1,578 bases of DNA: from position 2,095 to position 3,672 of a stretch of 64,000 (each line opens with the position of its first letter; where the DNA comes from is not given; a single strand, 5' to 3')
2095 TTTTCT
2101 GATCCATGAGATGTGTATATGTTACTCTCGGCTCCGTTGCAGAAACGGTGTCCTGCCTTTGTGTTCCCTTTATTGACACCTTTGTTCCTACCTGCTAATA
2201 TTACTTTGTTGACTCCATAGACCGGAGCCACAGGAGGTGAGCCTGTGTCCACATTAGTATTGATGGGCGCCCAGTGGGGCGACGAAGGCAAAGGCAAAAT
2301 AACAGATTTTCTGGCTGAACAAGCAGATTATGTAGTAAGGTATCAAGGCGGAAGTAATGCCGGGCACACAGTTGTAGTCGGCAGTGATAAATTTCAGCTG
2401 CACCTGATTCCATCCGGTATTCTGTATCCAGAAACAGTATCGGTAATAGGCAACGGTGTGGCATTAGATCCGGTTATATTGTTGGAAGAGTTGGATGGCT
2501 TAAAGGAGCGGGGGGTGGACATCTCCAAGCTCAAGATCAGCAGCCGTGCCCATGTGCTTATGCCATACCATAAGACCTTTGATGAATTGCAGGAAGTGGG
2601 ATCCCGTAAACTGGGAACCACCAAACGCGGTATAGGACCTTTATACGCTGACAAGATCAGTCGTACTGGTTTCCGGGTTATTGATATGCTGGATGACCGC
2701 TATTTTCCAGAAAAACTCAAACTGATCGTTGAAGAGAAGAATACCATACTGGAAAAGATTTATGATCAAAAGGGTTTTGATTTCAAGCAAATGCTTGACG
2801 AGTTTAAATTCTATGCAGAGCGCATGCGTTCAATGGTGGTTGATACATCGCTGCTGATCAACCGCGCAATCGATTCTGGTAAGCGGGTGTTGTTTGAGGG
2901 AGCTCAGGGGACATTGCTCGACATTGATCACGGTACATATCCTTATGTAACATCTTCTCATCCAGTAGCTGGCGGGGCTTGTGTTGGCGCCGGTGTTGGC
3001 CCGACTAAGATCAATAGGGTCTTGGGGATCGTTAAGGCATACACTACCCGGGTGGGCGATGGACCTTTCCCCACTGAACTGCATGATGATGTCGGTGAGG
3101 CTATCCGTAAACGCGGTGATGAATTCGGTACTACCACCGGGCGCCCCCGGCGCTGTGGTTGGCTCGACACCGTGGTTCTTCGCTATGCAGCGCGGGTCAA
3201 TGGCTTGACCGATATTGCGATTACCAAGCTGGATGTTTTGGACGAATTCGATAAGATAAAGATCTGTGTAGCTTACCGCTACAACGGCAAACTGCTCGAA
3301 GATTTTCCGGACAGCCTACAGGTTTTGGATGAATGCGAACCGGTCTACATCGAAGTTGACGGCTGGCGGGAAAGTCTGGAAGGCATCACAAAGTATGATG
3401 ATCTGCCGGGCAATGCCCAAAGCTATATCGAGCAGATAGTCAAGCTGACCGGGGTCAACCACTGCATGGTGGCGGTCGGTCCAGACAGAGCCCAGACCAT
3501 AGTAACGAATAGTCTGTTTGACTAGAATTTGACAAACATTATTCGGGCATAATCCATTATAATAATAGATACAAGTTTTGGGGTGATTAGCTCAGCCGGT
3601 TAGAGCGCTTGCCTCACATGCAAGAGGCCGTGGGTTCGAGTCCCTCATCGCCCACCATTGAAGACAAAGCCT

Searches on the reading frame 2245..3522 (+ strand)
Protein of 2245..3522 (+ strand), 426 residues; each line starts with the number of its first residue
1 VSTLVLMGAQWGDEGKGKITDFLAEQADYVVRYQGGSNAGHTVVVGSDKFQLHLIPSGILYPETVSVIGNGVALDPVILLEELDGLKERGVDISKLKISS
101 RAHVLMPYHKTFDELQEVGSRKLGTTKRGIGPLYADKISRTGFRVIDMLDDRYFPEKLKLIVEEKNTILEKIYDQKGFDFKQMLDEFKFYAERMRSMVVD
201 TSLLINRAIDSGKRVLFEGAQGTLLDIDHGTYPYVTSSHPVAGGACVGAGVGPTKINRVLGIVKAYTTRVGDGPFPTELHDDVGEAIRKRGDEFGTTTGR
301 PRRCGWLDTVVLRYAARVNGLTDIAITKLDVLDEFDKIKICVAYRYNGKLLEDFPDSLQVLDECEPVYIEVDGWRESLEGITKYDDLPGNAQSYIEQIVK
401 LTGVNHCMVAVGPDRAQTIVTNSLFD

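Call 25: search_protein_families(library=pfam, proteins=[window:2245-3522:+], max_evalue=0.0001)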
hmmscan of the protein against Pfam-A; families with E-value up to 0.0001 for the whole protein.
window:2245-3522:+ (426 aa): 1 family
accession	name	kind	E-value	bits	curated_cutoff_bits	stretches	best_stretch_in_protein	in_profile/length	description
PF00709.27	Adenylsucc_synt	-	4.6e-188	625.6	27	1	5-419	1-416/416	Adenylosuccinate synthetase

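Call 70: find_homologous_proteins(query=window:2245-3522:+, max_evalue=1e-100)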
Query window:2245-3522:+ (426 aa): 7992 proteins with E <= 1e-100 among 8000 candidates; the best 120 are listed.
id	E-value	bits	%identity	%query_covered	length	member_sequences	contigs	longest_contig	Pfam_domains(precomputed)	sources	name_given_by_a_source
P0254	1.3e-272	922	93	100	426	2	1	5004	PF00709.28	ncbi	ncbi:MAG: adenylosuccinate synthase [Candidatus Saccharibacteria bacterium]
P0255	2.9e-238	809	80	100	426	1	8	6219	PF00709.28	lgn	-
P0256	1.7e-230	783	78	100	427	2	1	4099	PF00709.28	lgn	-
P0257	6.4e-230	782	76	100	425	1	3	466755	PF00709.28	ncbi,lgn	ncbi:MAG: adenylosuccinate synthase [Solirubrobacterales bacterium]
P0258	8.3e-230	781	78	100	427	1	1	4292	PF00709.28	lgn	-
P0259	8.3e-229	778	77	100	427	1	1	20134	PF00709.28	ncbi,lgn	ncbi:MAG: adenylosuccinate synthase [Ignavibacteriales bacterium]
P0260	1.1e-228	777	77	100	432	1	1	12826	PF00709.28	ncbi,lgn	ncbi:MAG: adenylosuccinate synthase [Chitinophagales bacterium]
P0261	8.4e-226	768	75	100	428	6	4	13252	PF00709.28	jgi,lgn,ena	-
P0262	1.8e-225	767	75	100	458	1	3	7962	PF00709.28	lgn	-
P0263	5.8e-225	765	75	100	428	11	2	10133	PF00709.28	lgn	-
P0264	1.2e-224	764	74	100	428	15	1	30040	PF00709.28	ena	-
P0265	2.1e-223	760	75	100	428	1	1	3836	PF00709.28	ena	-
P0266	4.0e-220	749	74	100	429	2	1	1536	PF00709.28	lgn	-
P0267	4.0e-219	746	75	100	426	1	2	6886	PF00709.28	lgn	-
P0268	4.2e-216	736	73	100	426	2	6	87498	PF00709.28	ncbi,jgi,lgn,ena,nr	ncbi:MAG: adenylosuccinate synthase [Syntrophomonadaceae bacterium]|nr:adenylosuccinate synthase [Sy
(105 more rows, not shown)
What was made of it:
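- Tried and rejected: The NCBI phylum labels (Acidobacteriota, Saccharibacteria, Ignavibacteriales, Solirubrobacterales) contradict one another for near-identical PurA proteins, so I rejected them (call 70).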
